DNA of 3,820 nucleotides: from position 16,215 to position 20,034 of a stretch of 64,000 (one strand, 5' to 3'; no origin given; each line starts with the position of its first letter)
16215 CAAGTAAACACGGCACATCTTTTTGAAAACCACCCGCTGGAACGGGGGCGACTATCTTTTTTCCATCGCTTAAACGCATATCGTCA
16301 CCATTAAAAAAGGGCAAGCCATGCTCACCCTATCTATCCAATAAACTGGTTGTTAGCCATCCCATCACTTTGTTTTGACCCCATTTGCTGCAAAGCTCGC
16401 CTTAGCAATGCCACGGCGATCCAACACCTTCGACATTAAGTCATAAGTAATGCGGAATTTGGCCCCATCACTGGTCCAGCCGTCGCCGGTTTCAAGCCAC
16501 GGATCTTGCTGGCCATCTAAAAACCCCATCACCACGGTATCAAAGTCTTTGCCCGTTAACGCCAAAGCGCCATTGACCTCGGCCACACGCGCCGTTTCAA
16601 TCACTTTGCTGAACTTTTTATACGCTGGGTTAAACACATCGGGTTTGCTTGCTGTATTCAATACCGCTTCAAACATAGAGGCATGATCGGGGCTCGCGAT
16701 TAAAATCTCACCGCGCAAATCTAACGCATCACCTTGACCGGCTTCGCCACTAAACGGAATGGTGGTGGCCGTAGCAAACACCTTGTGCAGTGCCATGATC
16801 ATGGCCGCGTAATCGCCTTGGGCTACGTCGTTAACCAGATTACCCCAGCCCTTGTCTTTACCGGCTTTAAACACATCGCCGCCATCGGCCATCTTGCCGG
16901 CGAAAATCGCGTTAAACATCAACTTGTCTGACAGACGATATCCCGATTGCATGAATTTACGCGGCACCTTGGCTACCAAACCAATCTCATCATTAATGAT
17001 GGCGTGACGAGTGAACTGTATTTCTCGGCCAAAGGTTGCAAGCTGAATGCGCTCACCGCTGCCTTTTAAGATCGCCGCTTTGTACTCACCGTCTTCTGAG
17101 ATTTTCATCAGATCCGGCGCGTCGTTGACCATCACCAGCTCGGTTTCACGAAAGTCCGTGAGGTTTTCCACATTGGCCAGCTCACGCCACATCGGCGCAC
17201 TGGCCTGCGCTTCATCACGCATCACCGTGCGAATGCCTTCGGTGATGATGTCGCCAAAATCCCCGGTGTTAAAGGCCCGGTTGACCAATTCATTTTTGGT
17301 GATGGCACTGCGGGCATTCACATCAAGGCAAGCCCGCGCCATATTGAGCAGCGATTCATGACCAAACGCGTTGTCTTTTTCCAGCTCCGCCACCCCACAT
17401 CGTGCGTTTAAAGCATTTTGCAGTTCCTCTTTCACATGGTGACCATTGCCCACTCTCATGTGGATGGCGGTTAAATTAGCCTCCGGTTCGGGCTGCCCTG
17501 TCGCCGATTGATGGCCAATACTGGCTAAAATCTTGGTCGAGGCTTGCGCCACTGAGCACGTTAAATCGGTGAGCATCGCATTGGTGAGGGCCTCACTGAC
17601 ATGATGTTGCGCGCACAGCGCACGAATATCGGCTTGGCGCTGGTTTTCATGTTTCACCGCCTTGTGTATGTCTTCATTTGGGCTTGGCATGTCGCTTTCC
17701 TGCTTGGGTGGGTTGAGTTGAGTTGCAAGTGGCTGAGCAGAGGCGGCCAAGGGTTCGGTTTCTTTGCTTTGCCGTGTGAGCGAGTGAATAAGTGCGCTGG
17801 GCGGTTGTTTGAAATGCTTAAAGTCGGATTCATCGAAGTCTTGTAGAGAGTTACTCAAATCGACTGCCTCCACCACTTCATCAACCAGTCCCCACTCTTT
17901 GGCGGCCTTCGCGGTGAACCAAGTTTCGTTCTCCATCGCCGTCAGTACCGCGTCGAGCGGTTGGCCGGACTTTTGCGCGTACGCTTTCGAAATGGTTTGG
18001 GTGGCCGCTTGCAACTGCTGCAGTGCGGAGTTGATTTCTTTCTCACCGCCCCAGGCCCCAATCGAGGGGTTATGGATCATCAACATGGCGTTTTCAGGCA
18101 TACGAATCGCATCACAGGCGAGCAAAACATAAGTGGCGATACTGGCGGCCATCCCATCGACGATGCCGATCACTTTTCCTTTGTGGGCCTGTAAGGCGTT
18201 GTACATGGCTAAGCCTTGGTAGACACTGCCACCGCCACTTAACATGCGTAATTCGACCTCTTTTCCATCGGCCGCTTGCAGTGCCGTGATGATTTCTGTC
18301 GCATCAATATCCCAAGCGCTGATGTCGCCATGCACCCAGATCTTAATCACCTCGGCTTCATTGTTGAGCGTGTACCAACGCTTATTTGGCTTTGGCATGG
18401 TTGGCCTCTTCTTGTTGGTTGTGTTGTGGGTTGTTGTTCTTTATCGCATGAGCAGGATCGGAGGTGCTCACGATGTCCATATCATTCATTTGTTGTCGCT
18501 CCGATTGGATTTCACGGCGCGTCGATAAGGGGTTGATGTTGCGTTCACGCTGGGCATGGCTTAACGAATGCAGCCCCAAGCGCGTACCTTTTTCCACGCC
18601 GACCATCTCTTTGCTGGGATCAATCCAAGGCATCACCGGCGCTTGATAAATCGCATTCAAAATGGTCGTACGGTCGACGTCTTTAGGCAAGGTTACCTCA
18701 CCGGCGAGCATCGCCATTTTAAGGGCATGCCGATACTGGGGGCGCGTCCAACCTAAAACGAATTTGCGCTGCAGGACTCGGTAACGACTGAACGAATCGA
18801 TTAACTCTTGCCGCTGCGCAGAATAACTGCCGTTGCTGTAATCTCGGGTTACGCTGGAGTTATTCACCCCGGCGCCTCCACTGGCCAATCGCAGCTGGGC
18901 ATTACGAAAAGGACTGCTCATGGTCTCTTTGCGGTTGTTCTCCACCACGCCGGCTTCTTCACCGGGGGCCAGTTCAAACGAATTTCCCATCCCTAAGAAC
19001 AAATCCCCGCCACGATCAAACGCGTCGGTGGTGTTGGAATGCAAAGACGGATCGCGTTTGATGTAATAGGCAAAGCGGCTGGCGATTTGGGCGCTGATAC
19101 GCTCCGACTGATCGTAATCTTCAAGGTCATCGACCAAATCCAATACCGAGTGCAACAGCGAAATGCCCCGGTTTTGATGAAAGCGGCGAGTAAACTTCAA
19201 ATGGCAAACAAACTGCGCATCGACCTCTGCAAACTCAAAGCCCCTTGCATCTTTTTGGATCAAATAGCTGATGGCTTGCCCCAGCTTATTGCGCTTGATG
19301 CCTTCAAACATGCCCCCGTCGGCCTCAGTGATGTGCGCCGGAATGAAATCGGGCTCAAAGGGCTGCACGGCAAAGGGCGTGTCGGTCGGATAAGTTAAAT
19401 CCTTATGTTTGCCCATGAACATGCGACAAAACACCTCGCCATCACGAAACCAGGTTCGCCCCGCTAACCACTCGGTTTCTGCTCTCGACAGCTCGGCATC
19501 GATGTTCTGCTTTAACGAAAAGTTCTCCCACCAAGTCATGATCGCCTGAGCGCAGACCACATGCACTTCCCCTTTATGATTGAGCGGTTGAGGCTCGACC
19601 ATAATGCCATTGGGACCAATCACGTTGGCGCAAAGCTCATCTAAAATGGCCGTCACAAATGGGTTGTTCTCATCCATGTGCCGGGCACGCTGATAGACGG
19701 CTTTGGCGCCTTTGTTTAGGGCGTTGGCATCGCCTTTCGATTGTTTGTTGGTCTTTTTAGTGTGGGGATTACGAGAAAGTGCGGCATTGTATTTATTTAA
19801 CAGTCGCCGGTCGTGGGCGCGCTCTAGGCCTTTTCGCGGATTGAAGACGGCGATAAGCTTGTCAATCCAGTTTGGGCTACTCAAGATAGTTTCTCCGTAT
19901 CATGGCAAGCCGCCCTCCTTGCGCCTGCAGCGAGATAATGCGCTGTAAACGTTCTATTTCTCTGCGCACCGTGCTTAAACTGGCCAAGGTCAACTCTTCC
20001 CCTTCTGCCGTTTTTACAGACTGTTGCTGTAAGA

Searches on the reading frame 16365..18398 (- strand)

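Call 59: search_protein_families(library=phrogs, proteins=[window:16365-18398:-], max_evalue=0.00001)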
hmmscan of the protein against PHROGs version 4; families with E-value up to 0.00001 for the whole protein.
window:16365-18398:- (677 aa): 12 families
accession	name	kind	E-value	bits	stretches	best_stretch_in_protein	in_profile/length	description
phrog_133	-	head and packaging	5.2e-193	644.3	1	2-668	3-666/668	head maturation protease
phrog_4523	-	head and packaging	3.6e-65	221.9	1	213-668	191-642/644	major head and protease protein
phrog_94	-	head and packaging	6.8e-64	218.4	1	7-456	70-561/622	head maturation protease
phrog_2976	-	head and packaging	1.3e-53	184.1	1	3-275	3-282/394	head maturation protease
phrog_3348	-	unknown function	1.1e-51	177.3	1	4-286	20-304/386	-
phrog_53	-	head and packaging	2.9e-35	123.5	1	14-330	73-419/583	head maturation protease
phrog_1684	-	head and packaging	8.6e-35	121.6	1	31-215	58-241/284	head maturation protease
phrog_1827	-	other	2.8e-18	67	1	13-142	20-149/202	ATP-dependent protease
phrog_23753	-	head and packaging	7.9e-11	43.1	1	23-202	21-197/298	head maturation protease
phrog_13984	-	unknown function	4.7e-10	40.7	1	5-107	18-122/123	-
phrog_29592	-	unknown function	1.9e-06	27.4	0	374-494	588-711/893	-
phrog_5410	-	other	2.2e-06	28.1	1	41-126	51-136/323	ATP-dependent protease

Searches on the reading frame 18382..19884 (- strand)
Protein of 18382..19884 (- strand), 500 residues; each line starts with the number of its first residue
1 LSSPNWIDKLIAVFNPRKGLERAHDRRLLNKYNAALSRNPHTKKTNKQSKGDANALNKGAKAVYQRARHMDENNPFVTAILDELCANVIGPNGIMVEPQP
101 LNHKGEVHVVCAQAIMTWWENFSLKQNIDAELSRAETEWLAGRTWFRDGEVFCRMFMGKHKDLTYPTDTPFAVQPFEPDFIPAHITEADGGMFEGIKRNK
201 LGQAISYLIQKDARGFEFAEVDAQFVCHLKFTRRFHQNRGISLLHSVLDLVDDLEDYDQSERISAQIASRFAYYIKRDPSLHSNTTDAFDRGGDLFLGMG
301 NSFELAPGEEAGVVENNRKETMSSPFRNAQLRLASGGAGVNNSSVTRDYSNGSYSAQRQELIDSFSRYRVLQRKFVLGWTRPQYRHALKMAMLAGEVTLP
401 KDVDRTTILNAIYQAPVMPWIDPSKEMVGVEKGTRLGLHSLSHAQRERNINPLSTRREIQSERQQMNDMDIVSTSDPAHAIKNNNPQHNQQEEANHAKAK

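Call 59: search_protein_families(library=phrogs, proteins=[window:18382-19884:-], max_evalue=0.00001)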
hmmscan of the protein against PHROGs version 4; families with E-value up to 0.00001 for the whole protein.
window:18382-19884:- (500 aa): 5 families
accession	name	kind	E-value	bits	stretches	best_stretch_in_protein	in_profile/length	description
phrog_21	-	head and packaging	7.5e-83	280.1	1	3-496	7-527/1362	portal protein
phrog_537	-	head and packaging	2e-36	126.4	1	296-496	27-229/233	portal protein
phrog_12037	-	unknown function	2.3e-32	113.4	1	7-211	4-205/212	-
phrog_20042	-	unknown function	2.9e-13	51.1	1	7-111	4-106/119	-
phrog_26857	-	unknown function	1.8e-11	45.8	1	7-128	4-123/143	-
